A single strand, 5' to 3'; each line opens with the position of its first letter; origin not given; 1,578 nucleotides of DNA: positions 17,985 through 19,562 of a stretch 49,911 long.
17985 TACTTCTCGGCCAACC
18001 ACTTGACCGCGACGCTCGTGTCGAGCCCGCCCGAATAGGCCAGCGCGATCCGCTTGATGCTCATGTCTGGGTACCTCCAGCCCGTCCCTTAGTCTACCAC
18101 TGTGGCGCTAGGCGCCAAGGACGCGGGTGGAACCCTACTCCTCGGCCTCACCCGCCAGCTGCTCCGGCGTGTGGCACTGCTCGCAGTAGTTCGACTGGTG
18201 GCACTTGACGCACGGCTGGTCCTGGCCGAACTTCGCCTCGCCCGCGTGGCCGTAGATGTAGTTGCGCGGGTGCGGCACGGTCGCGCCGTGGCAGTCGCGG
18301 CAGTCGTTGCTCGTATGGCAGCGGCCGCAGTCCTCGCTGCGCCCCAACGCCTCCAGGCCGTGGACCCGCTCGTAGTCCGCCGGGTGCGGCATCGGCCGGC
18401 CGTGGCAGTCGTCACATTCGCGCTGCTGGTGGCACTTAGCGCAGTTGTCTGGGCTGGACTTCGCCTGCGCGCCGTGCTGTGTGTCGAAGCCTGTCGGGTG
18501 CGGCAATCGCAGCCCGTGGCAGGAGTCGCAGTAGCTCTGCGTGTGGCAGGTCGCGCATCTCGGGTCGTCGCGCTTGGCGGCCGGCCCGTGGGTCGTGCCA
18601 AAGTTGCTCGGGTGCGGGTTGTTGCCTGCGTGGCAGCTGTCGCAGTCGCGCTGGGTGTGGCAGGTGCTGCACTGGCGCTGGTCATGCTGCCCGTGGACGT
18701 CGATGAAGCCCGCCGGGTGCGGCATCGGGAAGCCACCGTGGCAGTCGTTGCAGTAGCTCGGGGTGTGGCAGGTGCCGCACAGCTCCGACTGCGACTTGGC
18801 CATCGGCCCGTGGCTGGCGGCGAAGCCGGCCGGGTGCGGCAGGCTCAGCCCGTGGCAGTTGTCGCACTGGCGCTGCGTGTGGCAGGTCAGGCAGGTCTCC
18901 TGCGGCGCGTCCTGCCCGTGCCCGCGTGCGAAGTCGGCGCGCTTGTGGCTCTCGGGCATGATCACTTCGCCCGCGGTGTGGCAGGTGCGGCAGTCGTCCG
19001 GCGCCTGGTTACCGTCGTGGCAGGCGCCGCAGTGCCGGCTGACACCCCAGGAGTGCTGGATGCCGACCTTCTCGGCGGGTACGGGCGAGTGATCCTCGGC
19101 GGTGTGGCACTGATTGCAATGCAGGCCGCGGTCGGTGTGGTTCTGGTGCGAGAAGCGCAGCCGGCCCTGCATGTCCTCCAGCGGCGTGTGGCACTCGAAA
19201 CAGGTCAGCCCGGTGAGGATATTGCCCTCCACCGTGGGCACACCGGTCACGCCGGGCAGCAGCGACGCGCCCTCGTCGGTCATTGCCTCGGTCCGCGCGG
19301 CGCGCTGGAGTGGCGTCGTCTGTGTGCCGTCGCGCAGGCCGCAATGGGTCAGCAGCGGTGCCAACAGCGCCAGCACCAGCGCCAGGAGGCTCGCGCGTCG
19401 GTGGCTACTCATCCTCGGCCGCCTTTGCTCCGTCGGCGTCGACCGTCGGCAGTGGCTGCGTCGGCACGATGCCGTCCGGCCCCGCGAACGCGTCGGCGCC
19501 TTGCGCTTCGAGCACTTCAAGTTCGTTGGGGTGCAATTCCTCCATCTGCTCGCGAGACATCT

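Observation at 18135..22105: Translationally coupled four-gene multiheme cytochrome c / cytochrome b module with no catalytic partner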

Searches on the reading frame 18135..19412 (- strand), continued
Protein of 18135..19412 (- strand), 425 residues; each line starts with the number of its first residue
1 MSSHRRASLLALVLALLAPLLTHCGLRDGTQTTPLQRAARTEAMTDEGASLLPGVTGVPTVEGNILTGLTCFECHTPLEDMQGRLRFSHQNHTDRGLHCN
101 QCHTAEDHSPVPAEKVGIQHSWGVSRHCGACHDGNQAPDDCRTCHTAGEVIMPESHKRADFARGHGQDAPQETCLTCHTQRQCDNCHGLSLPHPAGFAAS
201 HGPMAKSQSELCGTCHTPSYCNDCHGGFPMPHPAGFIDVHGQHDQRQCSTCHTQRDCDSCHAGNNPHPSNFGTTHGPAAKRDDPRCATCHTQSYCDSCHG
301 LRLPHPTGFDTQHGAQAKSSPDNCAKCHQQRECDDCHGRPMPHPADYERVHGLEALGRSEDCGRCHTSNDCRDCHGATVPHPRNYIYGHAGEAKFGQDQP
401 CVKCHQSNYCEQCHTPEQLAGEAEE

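Call 72: find_encoding_contigs(protein=P0298, flank=7000, max_places=1)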
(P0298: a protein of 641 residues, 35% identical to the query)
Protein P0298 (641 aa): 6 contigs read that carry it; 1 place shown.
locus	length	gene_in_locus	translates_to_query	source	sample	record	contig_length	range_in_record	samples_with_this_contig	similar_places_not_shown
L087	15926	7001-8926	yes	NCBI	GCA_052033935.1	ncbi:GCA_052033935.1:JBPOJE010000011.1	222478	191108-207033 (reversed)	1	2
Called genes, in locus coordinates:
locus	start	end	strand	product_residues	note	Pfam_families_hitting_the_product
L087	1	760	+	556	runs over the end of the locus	PF00365:PFK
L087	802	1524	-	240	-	PF01569:PAP2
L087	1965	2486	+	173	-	-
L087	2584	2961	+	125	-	-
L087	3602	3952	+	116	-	-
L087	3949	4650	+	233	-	-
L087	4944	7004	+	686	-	PF09699:Paired_CXXCH_1 (faint), PF14522:Cytochrome_C7 (faint), PF14537:Cytochrom_c3_2 (faint), PF22113:Mtrc-MtrF_II-IV_dom (weak), PF03264:Cytochrom_NNT (weak), PF22113:Mtrc-MtrF_II-IV_dom, PF01292:Ni_hydr_CYTB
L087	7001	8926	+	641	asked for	PF14522:Cytochrome_C7 (faint), PF09699:Paired_CXXCH_1 (faint), PF22113:Mtrc-MtrF_II-IV_dom (faint)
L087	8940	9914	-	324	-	PF04616:Glyco_hydro_43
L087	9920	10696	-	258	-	PF07963:N_methyl, PF07596:SBP_bac_10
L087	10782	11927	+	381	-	PF00089:Trypsin, PF13365:Trypsin_2, PF00595:PDZ (weak), PF13180:PDZ_2, PF17820:PDZ_6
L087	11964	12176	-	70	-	-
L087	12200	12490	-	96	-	PF00708:Acylphosphatase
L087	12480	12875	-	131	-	-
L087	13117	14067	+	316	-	PF01208:URO-D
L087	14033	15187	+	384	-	PF08331:QueG_DUF1730, PF13187:Fer4_9 (faint), PF00037:Fer4 (weak), PF12797:Fer4_2 (faint), PF13237:Fer4_10 (faint), PF13484:Fer4_16, PF13513:HEAT_EZ (faint), PF13646:HEAT_2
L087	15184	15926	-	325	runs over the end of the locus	PF01408:GFO_IDH_MocA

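Call 73: find_encoding_contigs(protein=P0322, flank=7000, max_places=1)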
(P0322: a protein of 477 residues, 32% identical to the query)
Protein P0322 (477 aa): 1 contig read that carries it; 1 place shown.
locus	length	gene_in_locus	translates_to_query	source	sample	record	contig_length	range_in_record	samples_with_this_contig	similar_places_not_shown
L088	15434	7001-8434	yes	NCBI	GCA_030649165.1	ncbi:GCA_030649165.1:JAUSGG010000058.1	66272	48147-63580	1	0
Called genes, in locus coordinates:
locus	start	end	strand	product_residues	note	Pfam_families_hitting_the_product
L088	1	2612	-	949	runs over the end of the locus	PF25778:DUF7948, PF06739:SBBP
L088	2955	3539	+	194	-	PF12797:Fer4_2 (faint), PF13187:Fer4_9 (faint), PF13237:Fer4_10 (weak), PF13247:Fer4_11, PF12838:Fer4_7 (weak), PF00037:Fer4 (weak), PF12837:Fer4_6 (weak), PF13237:Fer4_10 (weak)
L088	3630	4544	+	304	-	PF03916:NrfD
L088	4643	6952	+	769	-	PF04879:Molybdop_Fe4S4, PF00384:Molybdopterin, PF01568:Molydop_binding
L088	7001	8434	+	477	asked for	PF14522:Cytochrome_C7 (faint), PF14537:Cytochrom_c3_2 (faint), PF22113:Mtrc-MtrF_II-IV_dom (faint)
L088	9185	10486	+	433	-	PF01041:DegT_DnrJ_EryC1, PF00155:Aminotran_1_2 (faint)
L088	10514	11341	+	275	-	PF01261:AP_endonuc_2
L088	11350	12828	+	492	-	PF06253:MTTB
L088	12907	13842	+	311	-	PF03781:FGE-sulfatase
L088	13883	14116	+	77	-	-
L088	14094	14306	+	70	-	PF09957:VapB_antitoxin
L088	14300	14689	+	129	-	PF01850:PIN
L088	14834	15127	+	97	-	PF02604:PhdYeFM_antitox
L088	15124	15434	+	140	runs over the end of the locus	-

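Call 74: find_encoding_contigs(protein=P0396, flank=7000, max_places=1)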
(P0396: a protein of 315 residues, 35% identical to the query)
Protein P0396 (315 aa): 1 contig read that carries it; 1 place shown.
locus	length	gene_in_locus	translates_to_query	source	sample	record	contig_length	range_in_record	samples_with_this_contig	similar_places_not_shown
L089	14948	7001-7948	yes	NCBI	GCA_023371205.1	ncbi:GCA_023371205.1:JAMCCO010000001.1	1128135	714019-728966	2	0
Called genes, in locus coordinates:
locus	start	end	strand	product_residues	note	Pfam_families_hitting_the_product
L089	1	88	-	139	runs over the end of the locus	PF01850:PIN (faint), PF13470:PIN_3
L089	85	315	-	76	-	PF22180:RH3_dom (weak), PF21432:56B_RHH (weak)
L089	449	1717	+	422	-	PF00330:Aconitase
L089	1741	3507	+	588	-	PF04932:Wzy_C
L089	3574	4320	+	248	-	PF25062:ARM_TT21_N (faint), PF25058:ARM_TT21 (faint), PF12569:NatA_aux_su (faint), PF12895:ANAPC3 (faint), PF13181:TPR_8 (faint), PF13431:TPR_17 (faint), PF13432:TPR_16 (faint), PF14559:TPR_19 (faint), +4 more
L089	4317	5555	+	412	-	PF01436:NHL (faint), PF25021:TEN_NHL (faint), PF08450:SGL (weak)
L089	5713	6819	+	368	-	PF14537:Cytochrom_c3_2 (faint), PF22113:Mtrc-MtrF_II-IV_dom, PF14522:Cytochrome_C7 (faint), PF09699:Paired_CXXCH_1 (faint)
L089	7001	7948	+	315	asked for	PF22113:Mtrc-MtrF_II-IV_dom (faint), PF14522:Cytochrome_C7 (weak)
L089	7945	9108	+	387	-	PF03264:Cytochrom_NNT (faint), PF14522:Cytochrome_C7 (faint), PF14537:Cytochrom_c3_2 (faint)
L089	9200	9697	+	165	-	PF00694:Aconitase_C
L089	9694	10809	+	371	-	PF00180:Iso_dh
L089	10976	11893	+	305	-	PF01063:Aminotran_4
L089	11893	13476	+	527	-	PF00682:HMGL-like, PF22617:HCS_D2, PF08502:LeuA_dimer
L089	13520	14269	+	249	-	PF10370:Rv2993c-like_N, PF01557:FAA_hydrolase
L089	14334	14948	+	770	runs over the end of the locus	PF13088:BNR_2 (faint), PF15892:BNR_4, PF04122:CW_binding_2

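Call 79: predict_structure(alignment_id=A4)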
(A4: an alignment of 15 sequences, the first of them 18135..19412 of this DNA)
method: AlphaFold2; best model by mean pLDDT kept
length: 425 residues; sequences in the alignment: 15
mean_pLDDT: 57.1   pTM: 0.27
mean pLDDT of the five models: 57.1, 55.8, 54.4, 45.7, 42.2
residues with pLDDT >= 90: 0; 70-90: 68; 50-70: 230; < 50: 127
segments of 3 or more residues with pLDDT < 50: 23-66, 76-86, 88-90, 125-144, 162-170, 241-244, 263-266, 274-285, 423-425
pLDDT, mean of each block of 10 residues (from residue 1): 74 74 42 32 30 42 47 48 44 51 56 60 45 41 49 56 46 59 63 69 60 65 66 57 54 59 48 47 50 63 64 56 71 72 68 58 66 72 70 65 72 72 45
secondary structure, 60 per line:
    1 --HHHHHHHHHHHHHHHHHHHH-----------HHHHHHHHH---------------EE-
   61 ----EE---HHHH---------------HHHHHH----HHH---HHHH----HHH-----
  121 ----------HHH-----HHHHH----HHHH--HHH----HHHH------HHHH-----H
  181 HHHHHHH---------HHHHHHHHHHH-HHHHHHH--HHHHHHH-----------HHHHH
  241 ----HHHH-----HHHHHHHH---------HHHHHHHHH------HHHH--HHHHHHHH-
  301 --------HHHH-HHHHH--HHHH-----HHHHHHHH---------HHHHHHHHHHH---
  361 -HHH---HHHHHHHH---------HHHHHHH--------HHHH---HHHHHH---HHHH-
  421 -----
elements in order: H3-22 H34-42 H70-73 H89-94 H105-108 H139-143 H148-151 H161-164 H171-174 H180-187 H197-207 H209-215 H218-224 H236-240 H245-248 H254-261 H271-279 H286-289 H292-299 H309-312 H314-318 H321-324 H330-337 H347-357 H368-375 H385-391 H400-403 H407-412 H416-419

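Call 83: fold_search(model_id=the predicted structure, library=pdb)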
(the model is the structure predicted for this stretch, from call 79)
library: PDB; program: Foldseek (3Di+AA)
matches with E <= 10: 0; with E <= 0.001: 0
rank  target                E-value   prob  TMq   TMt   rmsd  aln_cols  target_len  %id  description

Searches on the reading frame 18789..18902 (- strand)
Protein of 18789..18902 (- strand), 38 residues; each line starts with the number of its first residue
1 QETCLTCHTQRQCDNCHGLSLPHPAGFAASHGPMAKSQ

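Call 82: search_solved_structures(query=A5, max_evalue=1, show_alignments=3)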
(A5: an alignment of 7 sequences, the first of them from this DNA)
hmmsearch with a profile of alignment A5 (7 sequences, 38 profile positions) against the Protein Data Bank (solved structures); distinct sequences matched with E-value up to 1: 20.
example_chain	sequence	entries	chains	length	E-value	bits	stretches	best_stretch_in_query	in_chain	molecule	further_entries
5fr7_A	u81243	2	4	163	0.032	17.1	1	12-28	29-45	AMYR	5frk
6vu7_A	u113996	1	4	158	0.046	16.6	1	12-28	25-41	YbjN protein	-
1kss_A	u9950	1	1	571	0.32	13.9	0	4-26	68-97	flavocytochrome c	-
1q9i_A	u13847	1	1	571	0.32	13.9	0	4-26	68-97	flavocytochrome c3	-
1jrx_A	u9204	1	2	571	0.32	13.9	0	4-26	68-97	FLAVOCYTOCHROME C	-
1jry_A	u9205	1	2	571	0.32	13.9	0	4-26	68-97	FLAVOCYTOCHROME C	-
2b7s_A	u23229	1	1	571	0.32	13.9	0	4-26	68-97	Fumarate reductase flavoprotein subunit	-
1qjd_A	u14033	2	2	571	0.32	13.9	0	4-26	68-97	FLAVOCYTOCHROME C3 | Fumarate reductase flavoprotein subunit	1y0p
1jrz_A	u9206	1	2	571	0.32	13.9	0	4-26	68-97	FLAVOCYTOCHROME C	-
2b7r_A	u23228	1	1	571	0.32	13.9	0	4-26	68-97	Fumarate reductase flavoprotein subunit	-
1ksu_A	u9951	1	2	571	0.32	13.9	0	4-26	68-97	flavocytochrome c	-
1lj1_A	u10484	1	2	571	0.33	13.9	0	4-26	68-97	flavocytochrome c3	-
1m64_A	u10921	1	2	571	0.33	13.9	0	4-26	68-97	flavocytochrome c3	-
1e39_A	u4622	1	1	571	0.33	13.9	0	4-26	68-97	FUMARATE REDUCTASE FLAVOPROTEIN SUBUNIT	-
1p2e_A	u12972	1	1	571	0.34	13.8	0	4-26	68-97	flavocytochrome c3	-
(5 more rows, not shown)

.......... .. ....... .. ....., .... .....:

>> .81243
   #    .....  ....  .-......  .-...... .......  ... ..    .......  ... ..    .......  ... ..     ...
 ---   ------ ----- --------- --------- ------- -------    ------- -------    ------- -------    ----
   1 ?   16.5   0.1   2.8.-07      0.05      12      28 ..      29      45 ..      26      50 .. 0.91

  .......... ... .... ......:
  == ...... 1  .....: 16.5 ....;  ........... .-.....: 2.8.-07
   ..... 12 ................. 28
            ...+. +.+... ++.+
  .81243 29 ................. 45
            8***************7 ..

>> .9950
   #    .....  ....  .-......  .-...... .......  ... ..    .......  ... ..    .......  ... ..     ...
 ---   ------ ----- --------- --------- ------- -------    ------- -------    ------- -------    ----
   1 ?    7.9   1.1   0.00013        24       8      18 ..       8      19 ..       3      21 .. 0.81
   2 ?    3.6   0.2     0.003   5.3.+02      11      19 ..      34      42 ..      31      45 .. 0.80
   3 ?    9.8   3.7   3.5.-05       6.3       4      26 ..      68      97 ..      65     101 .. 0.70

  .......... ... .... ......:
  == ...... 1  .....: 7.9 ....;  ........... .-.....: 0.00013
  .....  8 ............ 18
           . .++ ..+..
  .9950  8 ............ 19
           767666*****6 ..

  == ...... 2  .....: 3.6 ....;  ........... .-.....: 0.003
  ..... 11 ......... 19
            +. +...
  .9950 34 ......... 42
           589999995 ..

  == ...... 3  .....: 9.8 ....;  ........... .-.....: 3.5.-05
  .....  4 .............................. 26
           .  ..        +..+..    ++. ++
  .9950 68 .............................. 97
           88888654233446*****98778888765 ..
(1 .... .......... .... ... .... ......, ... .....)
